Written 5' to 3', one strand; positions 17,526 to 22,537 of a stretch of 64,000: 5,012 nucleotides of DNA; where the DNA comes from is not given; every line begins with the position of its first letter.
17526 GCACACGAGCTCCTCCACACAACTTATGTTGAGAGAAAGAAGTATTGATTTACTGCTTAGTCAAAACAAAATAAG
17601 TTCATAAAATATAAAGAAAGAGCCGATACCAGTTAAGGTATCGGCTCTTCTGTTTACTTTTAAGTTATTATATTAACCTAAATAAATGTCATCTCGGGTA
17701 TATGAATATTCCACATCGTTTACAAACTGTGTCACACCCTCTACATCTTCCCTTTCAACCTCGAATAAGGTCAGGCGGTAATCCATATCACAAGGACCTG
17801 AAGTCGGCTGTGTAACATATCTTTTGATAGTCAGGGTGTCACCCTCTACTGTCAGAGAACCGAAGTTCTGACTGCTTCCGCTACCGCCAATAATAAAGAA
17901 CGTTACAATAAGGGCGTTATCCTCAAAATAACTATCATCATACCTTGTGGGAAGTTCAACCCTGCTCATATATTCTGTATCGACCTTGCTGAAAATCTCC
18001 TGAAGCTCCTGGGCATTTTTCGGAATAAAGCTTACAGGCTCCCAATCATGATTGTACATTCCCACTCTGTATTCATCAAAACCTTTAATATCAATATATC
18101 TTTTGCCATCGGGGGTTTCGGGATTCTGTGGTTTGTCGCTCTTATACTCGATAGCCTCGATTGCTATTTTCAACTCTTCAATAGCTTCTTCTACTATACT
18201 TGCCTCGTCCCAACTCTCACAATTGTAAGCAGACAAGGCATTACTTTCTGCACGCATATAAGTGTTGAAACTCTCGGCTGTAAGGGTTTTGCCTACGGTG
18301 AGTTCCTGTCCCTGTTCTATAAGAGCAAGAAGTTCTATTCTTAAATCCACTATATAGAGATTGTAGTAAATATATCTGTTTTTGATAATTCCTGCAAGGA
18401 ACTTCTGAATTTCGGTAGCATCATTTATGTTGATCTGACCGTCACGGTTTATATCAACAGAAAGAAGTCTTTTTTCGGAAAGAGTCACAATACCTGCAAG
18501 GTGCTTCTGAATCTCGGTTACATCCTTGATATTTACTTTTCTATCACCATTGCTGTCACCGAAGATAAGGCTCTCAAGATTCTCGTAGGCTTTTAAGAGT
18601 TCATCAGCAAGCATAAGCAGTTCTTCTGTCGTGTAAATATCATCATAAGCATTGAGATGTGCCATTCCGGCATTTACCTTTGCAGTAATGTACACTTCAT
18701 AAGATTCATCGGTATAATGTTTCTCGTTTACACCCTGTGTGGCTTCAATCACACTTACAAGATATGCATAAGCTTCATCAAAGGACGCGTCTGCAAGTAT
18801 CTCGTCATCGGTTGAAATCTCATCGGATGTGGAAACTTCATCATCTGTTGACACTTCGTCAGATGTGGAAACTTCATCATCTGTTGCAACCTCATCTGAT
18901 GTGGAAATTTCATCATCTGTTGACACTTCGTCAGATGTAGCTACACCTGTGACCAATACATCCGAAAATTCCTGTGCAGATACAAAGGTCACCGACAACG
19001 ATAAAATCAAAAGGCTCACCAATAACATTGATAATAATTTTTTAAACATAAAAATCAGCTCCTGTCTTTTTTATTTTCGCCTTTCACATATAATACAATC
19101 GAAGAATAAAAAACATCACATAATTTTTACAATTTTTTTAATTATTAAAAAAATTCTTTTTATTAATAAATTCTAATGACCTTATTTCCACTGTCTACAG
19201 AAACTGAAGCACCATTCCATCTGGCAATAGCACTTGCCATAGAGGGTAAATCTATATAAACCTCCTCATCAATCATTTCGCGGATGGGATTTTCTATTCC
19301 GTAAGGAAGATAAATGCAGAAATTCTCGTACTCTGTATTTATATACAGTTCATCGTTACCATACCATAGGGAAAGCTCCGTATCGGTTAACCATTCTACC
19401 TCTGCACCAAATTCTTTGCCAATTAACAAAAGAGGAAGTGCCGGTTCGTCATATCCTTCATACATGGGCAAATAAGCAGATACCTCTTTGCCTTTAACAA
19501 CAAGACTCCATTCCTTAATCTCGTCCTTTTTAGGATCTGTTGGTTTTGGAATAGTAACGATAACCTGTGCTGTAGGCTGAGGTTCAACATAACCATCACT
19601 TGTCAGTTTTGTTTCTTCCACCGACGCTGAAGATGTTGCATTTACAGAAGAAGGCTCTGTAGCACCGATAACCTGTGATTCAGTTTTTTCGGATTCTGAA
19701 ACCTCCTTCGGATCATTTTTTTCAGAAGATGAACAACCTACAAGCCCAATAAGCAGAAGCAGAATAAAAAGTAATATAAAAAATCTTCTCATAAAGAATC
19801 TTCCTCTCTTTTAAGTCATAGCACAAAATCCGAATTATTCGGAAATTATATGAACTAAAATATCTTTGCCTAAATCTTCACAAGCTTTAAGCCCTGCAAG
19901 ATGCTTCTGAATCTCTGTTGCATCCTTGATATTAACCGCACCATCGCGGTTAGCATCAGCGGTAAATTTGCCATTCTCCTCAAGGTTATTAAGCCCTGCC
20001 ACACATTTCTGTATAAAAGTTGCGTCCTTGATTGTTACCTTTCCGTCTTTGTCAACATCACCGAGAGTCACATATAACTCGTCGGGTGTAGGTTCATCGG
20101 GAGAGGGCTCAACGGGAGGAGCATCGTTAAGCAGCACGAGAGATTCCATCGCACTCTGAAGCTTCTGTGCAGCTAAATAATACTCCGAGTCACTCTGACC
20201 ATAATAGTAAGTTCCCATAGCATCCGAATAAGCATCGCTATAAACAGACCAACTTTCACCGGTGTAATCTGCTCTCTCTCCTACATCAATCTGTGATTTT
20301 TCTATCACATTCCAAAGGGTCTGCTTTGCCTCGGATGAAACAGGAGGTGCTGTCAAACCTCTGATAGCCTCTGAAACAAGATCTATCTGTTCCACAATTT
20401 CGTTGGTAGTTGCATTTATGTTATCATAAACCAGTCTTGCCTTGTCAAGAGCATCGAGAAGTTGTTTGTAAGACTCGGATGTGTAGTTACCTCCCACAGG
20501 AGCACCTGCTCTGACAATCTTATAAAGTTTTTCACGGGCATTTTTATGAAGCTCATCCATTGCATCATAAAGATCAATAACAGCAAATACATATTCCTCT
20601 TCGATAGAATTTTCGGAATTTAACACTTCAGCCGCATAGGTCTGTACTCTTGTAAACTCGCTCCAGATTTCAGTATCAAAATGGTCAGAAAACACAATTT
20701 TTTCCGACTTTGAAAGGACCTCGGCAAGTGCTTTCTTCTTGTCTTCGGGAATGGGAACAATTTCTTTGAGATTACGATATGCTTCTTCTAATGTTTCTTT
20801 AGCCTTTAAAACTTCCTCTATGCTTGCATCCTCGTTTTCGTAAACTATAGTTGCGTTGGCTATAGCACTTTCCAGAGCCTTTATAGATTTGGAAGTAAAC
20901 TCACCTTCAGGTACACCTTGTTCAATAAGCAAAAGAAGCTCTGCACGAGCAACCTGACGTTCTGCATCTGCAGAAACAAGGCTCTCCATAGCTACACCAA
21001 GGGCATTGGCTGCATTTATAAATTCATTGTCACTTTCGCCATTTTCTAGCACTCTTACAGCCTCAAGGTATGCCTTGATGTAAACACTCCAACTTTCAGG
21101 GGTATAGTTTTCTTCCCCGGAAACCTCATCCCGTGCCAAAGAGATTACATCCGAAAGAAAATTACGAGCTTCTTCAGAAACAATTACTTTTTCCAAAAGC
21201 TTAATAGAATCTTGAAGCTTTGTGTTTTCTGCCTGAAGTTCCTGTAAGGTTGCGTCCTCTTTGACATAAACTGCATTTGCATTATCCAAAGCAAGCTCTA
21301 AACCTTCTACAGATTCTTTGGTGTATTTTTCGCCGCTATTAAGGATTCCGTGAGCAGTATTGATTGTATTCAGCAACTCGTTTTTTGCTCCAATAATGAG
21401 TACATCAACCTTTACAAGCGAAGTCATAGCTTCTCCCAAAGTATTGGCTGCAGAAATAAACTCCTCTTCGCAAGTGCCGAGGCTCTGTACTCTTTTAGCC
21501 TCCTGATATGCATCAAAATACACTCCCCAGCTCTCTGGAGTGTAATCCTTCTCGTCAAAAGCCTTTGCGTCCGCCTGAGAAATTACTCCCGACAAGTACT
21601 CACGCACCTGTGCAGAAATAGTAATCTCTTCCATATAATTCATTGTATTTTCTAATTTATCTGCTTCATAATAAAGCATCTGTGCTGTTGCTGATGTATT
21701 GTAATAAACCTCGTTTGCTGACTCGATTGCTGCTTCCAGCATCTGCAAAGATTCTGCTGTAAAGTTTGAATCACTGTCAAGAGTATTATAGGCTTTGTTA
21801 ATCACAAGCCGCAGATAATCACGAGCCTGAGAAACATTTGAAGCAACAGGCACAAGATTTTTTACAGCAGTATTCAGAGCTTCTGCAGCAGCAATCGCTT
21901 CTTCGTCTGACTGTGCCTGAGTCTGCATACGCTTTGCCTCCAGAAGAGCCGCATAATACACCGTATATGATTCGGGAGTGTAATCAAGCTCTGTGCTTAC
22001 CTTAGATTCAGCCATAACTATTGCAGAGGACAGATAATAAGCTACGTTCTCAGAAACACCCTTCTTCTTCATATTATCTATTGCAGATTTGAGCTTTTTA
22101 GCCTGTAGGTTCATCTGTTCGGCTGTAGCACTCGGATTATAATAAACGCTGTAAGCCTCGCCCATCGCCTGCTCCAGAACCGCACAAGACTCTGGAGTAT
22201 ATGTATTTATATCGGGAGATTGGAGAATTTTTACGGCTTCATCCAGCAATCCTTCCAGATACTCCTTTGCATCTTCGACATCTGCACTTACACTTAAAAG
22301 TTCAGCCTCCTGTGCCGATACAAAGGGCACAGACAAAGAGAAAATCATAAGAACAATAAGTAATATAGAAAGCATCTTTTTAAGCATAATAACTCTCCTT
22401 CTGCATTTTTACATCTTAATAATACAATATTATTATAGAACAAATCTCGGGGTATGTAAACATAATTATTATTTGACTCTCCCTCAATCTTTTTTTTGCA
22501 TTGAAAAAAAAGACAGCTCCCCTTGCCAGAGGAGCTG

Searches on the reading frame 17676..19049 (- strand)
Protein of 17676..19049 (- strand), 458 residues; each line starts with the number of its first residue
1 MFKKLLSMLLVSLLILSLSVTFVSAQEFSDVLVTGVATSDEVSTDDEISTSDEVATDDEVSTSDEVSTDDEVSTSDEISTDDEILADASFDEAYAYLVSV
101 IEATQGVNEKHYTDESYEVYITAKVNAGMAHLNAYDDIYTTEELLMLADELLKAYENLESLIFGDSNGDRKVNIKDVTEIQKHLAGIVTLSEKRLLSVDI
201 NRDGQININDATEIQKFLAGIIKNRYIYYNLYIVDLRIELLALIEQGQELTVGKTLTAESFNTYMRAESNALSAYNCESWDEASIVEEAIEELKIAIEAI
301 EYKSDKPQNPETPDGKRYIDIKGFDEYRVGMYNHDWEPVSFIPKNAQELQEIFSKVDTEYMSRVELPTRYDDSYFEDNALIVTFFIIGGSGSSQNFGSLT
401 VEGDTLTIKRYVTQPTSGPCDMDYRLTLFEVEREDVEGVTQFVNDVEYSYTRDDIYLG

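Call 50: search_protein_families(library=pfam, proteins=[window:17676-19049:-], max_evalue=0.01)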
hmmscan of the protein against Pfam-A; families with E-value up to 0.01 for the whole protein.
window:17676-19049:- (458 aa): 1 family
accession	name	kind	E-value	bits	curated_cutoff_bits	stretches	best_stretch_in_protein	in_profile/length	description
PF00404.24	Dockerin_1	-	3.4e-11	43.6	22.9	1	164-218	2-56/57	Dockerin type I domain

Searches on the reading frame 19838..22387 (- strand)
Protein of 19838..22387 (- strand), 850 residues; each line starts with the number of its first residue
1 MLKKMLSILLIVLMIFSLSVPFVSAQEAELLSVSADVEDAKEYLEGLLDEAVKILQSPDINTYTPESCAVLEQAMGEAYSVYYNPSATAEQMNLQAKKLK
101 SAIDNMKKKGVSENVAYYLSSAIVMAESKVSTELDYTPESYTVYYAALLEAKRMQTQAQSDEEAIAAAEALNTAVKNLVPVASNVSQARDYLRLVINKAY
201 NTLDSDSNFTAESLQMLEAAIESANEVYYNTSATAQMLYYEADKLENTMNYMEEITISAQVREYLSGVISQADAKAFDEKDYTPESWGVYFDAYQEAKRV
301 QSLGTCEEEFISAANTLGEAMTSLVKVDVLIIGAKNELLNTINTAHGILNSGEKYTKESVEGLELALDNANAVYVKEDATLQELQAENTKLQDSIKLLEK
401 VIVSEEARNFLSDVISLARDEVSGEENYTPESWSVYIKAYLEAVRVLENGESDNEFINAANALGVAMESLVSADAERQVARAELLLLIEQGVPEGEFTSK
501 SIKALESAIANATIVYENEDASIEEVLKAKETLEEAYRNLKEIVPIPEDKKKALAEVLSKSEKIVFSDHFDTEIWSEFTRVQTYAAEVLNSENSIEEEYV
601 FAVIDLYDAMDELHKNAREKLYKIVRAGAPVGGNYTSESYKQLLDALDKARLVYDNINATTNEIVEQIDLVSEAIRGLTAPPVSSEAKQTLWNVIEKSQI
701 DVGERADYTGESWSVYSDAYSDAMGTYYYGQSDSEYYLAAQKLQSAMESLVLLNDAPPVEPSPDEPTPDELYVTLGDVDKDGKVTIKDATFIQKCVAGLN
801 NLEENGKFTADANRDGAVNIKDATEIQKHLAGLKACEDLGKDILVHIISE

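Call 50: search_protein_families(library=pfam, proteins=[window:19838-22387:-], max_evalue=0.01)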
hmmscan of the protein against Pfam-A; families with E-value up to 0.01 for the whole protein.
window:19838-22387:- (850 aa): 3 families
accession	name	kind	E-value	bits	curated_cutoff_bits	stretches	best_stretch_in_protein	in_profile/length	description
PF07554.19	FIVAR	-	1.2e-25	90.3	29.2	3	334-396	1-68/71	FIVAR domain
PF00404.24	Dockerin_1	-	3.4e-11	43.6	22.9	1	775-830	1-56/57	Dockerin type I domain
PF17935.6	TetR_C_27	-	0.003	18.1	26.1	0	468-517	36-85/106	Tetracyclin repressor-like, C-terminal domain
